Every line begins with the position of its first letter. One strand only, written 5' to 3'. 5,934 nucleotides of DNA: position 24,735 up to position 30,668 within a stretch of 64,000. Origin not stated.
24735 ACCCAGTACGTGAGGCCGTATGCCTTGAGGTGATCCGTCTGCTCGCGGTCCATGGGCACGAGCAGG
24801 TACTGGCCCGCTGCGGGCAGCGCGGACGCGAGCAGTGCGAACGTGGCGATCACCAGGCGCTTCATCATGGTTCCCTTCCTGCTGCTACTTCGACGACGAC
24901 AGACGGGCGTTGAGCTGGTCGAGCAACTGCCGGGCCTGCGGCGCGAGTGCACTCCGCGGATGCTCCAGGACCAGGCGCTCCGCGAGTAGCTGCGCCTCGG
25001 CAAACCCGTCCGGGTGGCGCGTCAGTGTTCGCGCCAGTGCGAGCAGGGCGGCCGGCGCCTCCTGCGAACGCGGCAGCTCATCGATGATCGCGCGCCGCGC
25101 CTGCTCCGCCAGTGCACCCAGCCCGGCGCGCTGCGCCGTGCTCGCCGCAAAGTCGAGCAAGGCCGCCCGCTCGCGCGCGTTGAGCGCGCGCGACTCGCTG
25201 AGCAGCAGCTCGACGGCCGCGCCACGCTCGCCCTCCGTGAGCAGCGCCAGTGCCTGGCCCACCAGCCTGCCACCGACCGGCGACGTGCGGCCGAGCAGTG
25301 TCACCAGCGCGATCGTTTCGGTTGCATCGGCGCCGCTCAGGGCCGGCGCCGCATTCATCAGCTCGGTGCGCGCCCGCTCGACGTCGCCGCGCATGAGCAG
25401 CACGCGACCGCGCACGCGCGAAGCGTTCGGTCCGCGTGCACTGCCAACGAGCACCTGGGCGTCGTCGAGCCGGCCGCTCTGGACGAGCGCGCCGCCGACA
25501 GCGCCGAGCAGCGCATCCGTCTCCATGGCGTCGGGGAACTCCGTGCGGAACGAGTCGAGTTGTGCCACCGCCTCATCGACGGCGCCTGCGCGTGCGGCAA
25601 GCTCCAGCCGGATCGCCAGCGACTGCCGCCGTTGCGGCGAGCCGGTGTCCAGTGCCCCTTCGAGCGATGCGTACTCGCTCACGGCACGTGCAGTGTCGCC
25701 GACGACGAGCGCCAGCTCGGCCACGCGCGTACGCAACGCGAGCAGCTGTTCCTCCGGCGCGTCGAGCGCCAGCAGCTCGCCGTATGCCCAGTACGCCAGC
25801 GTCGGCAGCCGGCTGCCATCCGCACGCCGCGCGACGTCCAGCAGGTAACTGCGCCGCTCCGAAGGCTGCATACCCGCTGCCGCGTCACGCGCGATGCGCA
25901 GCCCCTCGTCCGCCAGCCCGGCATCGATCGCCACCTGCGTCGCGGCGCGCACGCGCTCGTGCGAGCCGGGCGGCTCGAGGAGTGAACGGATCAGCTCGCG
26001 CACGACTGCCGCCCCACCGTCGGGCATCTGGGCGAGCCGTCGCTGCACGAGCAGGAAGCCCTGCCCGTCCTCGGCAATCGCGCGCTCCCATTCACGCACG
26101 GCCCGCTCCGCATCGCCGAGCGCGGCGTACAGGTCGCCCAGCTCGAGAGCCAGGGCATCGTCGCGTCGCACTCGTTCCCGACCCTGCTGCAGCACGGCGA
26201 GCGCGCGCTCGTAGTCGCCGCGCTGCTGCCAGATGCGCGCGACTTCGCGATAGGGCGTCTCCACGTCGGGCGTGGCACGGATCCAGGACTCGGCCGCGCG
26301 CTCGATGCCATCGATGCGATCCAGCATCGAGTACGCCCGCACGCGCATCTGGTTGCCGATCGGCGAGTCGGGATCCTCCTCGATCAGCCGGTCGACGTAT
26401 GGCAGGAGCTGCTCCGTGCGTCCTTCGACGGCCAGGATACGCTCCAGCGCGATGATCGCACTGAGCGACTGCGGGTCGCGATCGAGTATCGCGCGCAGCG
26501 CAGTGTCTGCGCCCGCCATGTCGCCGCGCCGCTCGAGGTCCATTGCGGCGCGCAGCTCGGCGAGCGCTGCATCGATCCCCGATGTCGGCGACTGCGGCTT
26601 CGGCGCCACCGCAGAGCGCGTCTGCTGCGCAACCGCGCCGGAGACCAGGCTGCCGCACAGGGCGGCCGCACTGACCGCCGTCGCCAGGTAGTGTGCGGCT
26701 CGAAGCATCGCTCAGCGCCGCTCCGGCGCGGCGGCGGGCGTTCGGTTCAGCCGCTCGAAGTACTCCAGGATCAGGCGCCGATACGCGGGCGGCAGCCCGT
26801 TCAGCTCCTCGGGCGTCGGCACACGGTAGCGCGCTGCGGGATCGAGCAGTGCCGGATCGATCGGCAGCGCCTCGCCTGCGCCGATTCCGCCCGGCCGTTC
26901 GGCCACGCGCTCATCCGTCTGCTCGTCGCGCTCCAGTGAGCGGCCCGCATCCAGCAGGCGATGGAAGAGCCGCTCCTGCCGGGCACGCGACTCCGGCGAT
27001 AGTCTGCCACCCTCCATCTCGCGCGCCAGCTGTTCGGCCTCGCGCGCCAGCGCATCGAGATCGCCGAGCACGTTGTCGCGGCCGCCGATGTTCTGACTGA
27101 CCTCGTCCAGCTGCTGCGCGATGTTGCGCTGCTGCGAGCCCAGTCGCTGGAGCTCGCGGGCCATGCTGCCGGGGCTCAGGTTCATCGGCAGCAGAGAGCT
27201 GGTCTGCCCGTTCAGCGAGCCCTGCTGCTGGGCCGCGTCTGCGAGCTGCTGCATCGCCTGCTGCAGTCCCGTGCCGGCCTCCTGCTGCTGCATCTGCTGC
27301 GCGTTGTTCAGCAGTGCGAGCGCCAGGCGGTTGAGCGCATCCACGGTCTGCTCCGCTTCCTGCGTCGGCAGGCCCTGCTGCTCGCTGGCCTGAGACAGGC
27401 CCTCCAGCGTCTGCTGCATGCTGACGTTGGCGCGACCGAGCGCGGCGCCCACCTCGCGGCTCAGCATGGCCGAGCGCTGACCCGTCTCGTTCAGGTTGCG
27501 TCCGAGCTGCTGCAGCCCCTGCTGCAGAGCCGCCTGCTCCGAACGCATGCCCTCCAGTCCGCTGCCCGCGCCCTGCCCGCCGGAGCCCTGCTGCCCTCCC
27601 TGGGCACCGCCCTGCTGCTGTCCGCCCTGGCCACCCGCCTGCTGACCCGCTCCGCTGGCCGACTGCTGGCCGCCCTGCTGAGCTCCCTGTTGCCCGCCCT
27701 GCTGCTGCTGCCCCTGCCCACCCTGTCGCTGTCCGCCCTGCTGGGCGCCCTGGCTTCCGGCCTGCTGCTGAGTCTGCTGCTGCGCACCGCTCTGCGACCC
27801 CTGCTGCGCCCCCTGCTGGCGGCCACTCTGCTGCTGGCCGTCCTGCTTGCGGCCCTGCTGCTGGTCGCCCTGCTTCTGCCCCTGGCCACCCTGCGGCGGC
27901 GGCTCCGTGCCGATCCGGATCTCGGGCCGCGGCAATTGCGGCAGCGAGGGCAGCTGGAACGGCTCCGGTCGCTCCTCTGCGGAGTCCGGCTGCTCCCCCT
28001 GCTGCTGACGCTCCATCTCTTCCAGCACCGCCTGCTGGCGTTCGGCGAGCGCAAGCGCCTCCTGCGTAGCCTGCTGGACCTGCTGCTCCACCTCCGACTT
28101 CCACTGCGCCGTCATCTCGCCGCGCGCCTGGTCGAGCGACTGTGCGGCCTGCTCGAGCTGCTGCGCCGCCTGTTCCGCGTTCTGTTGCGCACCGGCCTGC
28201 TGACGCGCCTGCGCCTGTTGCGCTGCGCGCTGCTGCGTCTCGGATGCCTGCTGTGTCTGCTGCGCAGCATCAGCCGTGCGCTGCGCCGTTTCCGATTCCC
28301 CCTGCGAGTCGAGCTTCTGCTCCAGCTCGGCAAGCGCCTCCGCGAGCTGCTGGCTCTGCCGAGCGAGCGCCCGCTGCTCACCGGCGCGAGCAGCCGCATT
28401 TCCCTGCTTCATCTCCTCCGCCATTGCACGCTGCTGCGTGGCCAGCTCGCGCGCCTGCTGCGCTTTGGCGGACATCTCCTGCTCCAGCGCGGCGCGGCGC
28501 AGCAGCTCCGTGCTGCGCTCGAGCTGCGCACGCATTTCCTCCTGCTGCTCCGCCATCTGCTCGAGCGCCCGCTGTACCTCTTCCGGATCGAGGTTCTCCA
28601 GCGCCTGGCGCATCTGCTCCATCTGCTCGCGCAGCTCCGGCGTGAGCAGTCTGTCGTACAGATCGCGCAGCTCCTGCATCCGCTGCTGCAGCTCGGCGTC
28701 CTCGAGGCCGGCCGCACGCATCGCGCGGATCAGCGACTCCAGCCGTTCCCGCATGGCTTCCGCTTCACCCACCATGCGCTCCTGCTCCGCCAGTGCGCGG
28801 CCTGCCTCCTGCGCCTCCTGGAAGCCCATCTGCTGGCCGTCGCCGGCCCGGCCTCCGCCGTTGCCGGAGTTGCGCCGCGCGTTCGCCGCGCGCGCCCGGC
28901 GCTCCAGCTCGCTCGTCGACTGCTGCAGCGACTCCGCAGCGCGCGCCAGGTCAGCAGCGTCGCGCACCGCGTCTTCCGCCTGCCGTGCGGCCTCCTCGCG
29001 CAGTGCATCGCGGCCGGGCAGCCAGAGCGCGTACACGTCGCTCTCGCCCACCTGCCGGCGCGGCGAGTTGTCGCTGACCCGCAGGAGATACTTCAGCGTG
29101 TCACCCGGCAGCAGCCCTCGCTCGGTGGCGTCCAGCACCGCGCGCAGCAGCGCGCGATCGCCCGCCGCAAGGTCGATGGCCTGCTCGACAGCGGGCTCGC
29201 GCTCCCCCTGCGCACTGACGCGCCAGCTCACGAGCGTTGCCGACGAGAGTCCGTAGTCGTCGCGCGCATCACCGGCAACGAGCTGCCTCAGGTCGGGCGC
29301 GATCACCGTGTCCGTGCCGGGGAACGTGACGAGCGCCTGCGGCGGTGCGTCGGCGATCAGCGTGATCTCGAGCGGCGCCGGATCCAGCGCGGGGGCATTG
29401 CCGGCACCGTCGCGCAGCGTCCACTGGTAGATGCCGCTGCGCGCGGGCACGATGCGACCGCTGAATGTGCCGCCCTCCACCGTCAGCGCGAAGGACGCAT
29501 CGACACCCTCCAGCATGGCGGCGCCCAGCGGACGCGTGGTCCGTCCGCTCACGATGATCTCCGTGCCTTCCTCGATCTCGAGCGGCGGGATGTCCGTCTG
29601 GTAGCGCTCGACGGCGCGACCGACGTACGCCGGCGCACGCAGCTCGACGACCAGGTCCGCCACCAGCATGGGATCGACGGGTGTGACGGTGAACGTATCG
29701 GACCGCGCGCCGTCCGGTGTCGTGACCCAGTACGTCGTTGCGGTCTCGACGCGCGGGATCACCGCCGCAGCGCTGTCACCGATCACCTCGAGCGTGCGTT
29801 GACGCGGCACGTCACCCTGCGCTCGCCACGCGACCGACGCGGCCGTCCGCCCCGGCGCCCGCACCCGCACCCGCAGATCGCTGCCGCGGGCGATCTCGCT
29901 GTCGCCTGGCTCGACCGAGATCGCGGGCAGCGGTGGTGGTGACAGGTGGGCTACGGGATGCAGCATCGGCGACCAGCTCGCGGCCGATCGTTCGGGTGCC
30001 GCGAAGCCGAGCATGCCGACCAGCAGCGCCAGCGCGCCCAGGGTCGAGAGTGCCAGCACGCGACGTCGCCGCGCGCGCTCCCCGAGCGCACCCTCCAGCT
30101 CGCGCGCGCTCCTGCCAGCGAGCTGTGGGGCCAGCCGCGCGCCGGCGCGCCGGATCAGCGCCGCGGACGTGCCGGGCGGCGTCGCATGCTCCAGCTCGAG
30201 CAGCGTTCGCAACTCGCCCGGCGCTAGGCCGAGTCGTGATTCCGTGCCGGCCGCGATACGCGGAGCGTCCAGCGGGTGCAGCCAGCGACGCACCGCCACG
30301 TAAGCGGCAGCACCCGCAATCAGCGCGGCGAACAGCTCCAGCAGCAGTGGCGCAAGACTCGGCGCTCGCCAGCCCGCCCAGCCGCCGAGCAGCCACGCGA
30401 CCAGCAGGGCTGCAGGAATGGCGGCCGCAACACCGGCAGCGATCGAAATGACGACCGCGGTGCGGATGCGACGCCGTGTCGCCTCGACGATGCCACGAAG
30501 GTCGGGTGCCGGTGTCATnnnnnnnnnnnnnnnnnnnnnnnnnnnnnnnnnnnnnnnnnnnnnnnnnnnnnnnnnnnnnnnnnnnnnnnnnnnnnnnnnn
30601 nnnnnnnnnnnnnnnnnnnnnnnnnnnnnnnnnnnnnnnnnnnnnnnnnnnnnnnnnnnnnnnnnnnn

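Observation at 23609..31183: Four-gene envelope cluster of unknown function: DUF4159-like / 1268-aa DUF4175-like giant / TPR protein / secreted 419-aa protein, without the MoxR-vWA partners I would expect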

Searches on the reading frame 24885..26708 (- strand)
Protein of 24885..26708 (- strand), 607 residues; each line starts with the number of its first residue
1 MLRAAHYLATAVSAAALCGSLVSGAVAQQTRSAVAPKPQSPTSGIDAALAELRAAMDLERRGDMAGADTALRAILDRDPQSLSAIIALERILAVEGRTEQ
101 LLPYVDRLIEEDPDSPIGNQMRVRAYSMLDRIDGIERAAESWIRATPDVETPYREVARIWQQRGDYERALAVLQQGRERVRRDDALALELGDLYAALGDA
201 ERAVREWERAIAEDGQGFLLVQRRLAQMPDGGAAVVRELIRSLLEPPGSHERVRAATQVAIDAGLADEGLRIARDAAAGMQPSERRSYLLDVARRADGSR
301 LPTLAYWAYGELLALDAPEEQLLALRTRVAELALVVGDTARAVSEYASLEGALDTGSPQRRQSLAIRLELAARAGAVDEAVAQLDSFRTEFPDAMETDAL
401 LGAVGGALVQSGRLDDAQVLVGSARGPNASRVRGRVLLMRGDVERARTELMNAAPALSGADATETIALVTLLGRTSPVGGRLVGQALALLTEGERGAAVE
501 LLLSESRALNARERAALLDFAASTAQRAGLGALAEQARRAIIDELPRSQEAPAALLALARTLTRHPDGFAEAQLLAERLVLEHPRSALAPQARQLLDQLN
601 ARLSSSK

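Call 7: search_protein_families(library=pfam, proteins=[window:24885-26708:-], max_evalue=0.01)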
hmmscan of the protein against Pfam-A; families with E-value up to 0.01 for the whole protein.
window:24885-26708:- (607 aa): 7 families
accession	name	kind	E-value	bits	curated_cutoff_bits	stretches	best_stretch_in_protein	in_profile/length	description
PF14559.12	TPR_19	-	4.6e-09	36.9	25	1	162-216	3-57/68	Tetratricopeptide repeat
PF07719.23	TPR_2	-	1.4e-07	31.5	27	0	189-214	6-31/34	Tetratricopeptide repeat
PF13174.12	TPR_6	-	2.7e-07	31.2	26.3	0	50-81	2-33/33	Tetratricopeptide repeat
PF13428.12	TPR_14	-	4.6e-07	30.3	23.5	0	185-228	2-44/44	Tetratricopeptide repeat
PF13432.12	TPR_16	-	3.1e-05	24.8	32.7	1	162-213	9-59/65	Tetratricopeptide repeat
PF13371.12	TPR_9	-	0.00082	19.8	35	0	137-175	16-54/73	Tetratricopeptide repeat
PF09976.15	TPR_21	-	0.0049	17.1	25.5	0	156-218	119-180/193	Tetratricopeptide repeat-like domain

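Call 8: search_protein_families(library=ncbifam, proteins=[window:24885-26708:-], max_evalue=0.01)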
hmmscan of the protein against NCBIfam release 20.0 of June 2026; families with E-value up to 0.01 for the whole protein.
window:24885-26708:- (607 aa): 8 families
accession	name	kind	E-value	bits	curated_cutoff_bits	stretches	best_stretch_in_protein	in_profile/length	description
TIGR02917.1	PEP_TPR_lipo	equivalog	7.6e-11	40.6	312.2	1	47-275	465-694/899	XrtA/PEP-CTERM system TPR-repeat protein PrsT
NF040959.1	MamA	equivalog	5.5e-08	32.5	200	1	152-214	39-101/204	magnetosome protein MamA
NF008520.0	PRK11447.1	equivalog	2.4e-05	22.3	858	1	52-228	499-680/1157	cellulose synthase complex outer membrane protein BcsC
TIGR02795.1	tol_pal_ybgF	equivalog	4.8e-05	23.9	90.1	0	532-594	56-117/119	tol-pal system protein YbgF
TIGR03302.1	OM_YfiO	subfamily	0.00085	18.9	81.4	0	563-605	125-167/239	outer membrane protein assembly factor BamD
NF033920.0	C39_PA2778_fam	equivalog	0.0025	17.3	150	0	47-114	155-222/255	PA2778 family cysteine peptidase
TIGR02521.1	type_IV_pilW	equivalog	0.0093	15.5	154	0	143-211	162-229/234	type IV pilus biogenesis/stability protein PilW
NF047558.1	TPR_END_plus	domain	0.0095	15.9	32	0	193-214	8-29/56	TPR end-of-group domain-containing protein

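Call 91: search_solved_structures(query=window:24885-26708:-, max_evalue=0.1)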
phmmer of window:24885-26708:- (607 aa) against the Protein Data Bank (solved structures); distinct sequences matched with E-value up to 0.1: 18.
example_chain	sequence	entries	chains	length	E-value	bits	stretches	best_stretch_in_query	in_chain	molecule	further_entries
9qhb_A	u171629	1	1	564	8.5e-10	41.2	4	61-215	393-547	Engineered tetratricopeptide repeat protein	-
7obi_A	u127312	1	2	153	2.9e-07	32.8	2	154-214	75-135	CTPR-rv4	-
8bu0_A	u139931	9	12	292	7.5e-05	24.8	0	75-214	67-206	Consensus tetratricopeptide repeat protein | Crystal structure of an 8-repeat consensus TPR superhelix with Zinc. | Monomer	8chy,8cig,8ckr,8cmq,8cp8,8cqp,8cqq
9qhc_A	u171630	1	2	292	0.00014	24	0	75-215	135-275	Engineered tetratricopeptide repeat protein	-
9gzg_A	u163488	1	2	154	0.0017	20.3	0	151-215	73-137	Engineered CTPR protein with glutamic acids for conductivity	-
2fo7_A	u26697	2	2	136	0.0054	18.7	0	156-214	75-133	SYNTHETIC CONSENSUS TPR PROTEIN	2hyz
8ch0_A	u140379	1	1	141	0.0058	18.6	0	156-214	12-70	Consensus tetratricopeptide repeat protein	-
8zht_B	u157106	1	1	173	0.0074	18.2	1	371-436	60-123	Tetratricopeptide repeat protein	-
8cus_A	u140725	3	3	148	0.0074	18.2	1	84-214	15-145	I432-1(NaCl) Chain A | I432-1(Imd) Chain A | I432-1-X3 Chain A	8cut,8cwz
3as8_A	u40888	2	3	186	0.0087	18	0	153-214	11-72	Magnetosome protein MamA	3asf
8far_A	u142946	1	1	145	0.015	17.2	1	90-214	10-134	I432-1-CC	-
6vfh_A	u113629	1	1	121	0.016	17.1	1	143-228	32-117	T33_dn10A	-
7wzb_B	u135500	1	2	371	0.017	17.1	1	153-216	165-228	Lipopolysaccharide assembly protein B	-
3kd7_A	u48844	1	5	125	0.03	16.2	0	153-215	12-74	CTPR390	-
7rqf_A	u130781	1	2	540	0.063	15.2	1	328-394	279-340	TPR repeat-containing protein PA4667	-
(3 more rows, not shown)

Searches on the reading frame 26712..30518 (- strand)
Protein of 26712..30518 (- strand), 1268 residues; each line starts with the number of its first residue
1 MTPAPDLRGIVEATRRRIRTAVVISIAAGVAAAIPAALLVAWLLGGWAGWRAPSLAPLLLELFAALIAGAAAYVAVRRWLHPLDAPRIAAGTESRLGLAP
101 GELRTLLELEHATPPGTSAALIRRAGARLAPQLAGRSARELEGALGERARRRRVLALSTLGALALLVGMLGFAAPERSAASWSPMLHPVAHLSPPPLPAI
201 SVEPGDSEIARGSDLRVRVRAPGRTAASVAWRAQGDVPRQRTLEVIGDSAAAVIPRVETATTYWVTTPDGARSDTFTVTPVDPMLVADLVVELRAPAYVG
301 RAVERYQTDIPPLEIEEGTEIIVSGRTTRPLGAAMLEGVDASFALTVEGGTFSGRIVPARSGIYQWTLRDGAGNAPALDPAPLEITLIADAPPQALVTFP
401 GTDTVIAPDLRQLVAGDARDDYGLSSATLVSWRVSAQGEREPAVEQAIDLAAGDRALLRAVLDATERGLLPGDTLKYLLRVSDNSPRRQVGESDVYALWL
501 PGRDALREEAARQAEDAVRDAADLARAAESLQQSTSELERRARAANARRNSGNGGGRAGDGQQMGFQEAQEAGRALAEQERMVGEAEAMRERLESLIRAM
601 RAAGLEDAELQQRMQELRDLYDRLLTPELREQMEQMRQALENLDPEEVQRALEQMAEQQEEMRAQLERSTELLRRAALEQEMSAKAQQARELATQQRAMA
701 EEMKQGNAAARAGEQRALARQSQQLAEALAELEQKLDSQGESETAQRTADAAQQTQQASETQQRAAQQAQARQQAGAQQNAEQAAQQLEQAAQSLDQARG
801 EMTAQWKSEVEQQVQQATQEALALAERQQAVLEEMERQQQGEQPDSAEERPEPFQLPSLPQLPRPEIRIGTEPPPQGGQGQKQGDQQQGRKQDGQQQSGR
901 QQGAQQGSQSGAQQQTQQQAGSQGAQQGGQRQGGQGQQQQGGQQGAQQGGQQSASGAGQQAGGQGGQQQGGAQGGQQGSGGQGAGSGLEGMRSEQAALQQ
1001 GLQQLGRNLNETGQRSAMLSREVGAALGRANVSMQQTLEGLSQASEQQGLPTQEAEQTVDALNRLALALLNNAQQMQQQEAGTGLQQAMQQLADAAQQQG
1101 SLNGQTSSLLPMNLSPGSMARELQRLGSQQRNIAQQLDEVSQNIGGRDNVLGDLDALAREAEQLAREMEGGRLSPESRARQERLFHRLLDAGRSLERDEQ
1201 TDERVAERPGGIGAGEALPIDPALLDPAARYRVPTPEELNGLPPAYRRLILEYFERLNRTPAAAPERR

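Call 7: search_protein_families(library=pfam, proteins=[window:26712-30518:-], max_evalue=0.01)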
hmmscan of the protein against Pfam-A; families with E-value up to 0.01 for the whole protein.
window:26712-30518:- (1268 aa): 0 families

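Call 8: search_protein_families(library=ncbifam, proteins=[window:26712-30518:-], max_evalue=0.01)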
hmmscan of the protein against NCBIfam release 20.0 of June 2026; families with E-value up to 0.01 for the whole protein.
window:26712-30518:- (1268 aa): 0 families

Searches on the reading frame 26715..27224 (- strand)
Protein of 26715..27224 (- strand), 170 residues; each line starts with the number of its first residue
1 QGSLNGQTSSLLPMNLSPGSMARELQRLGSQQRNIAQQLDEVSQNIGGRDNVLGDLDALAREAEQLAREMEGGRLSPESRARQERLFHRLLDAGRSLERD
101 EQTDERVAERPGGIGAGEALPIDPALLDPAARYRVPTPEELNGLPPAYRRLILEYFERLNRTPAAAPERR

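Call 101: search_solved_structures(query=A6, max_evalue=10)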
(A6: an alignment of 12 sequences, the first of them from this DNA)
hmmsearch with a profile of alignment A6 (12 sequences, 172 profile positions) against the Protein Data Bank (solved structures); distinct sequences matched with E-value up to 10: 23.
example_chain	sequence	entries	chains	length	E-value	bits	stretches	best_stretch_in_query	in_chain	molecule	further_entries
8qae_A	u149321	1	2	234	2e-06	31.4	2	21-76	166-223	sc-apCC-6-SLLA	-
8a3k_UNK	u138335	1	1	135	3.2e-06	30.7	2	25-76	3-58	sc-apCC-4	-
9r1k_A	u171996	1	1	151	0.0013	22.2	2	11-76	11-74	sc-apCC-4-A7F-1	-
9r1n_A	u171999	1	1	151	0.01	19.3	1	11-76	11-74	sc-apCC-4-DPH-2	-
6e7e_A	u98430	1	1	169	0.065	16.7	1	25-64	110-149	Inclusion membrane protein A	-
1tp4_A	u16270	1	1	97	0.079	16.4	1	6-70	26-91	UV excision repair protein RAD23 homolog A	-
6e6a_B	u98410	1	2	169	0.08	16.4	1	25-64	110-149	Inclusion membrane protein A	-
9r1j_A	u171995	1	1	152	0.23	14.9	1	18-73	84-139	sc-apCC-4-NR-1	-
8bcs_A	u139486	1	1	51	0.26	14.7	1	29-75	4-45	CC-HP1.0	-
9r1m_A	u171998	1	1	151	0.3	14.5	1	2-73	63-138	sc-apCC-4-LMF-1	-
2dq3_A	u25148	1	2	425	0.49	13.8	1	24-76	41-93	Seryl-tRNA synthetase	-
6xqj_A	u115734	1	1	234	0.5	13.8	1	6-70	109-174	Protein Vpr,UV excision repair protein RAD23 homolog A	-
8a09_A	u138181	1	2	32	0.63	13.5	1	24-52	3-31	A hexameric barrel state of a de novo coiled-coil assembly: CC-Type2-(QgLaId)4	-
1oqy_A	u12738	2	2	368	0.63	13.5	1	6-70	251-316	UV excision repair protein RAD23 homolog A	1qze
8gl3_A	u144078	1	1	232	0.76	13.2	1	22-103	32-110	pRLB-519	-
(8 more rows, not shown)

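Call 102: search_protein_families(library=pfam, alignment_id=A6, max_evalue=1)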
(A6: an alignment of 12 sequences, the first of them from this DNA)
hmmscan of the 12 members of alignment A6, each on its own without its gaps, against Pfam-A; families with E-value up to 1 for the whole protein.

A. member 1, seq(170 aa): 1 family
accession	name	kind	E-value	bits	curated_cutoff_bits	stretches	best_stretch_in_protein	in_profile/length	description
PF04632.18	FUSC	-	0.035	13.2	30.9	1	4-99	224-325/660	Fusaric acid resistance protein family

B. families by the number of members that match (of 12 scanned): 26 families (the first 25 are shown)
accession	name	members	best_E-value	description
PF13779.11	DUF4175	5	1.8e-05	Domain of unknown function (DUF4175)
PF04632.18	FUSC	2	0.035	Fusaric acid resistance protein family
PF09935.14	DUF2167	1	0.015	Protein of unknown function (DUF2167)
PF14712.11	Snapin_Pallidin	1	0.02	Snapin/Pallidin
PF19551.4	DUF6074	1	0.044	Family of unknown function (DUF6074)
PF11887.13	Mce4_CUP1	1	0.049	Cholesterol uptake porter CUP1 of Mce4, putative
PF17045.10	CEP63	1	0.058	Centrosomal protein of 63 kDa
PF25746.1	Phage_Repressor_c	1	0.061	Streptomyces phage repressor protein c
PF10046.14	BLOC1_2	1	0.076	Biogenesis of lysosome-related organelles complex-1 subunit 2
PF01991.23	vATP-synt_E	1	0.084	ATP synthase (E/31 kDa) subunit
PF05120.17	GvpG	1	0.093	Gas vesicle protein G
PF00771.25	FHIPEP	1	0.098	FHIPEP family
PF04902.17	Nab1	1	0.11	Conserved region in Nab1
PF18052.6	Rx_N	1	0.11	Rx N-terminal domain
PF09304.16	Cortex-I_coil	1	0.11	Cortexillin coiled-coil region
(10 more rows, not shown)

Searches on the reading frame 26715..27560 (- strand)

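Call 9: search_protein_families(library=pfam, proteins=[window:26715-27560:-], max_evalue=10)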
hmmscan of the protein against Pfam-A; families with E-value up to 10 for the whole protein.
seq(282 aa): 4 families
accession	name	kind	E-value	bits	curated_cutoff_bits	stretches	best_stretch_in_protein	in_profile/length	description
PF04197.17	Birna_RdRp_palm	-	0.53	9.5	25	1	71-154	124-207/531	Birnavirus RNA dependent RNA polymerase (VP1), palm domain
PF13431.12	TPR_17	-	1.3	9.9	24.4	1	73-93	13-33/34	Tetratricopeptide repeat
PF05859.17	Mis12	-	2.2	8.4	25.7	1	7-105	112-210/231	Mis12 protein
PF18788.6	DarA_N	-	3.7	7.8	27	1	2-47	3-48/122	Defence against restriction A N-terminal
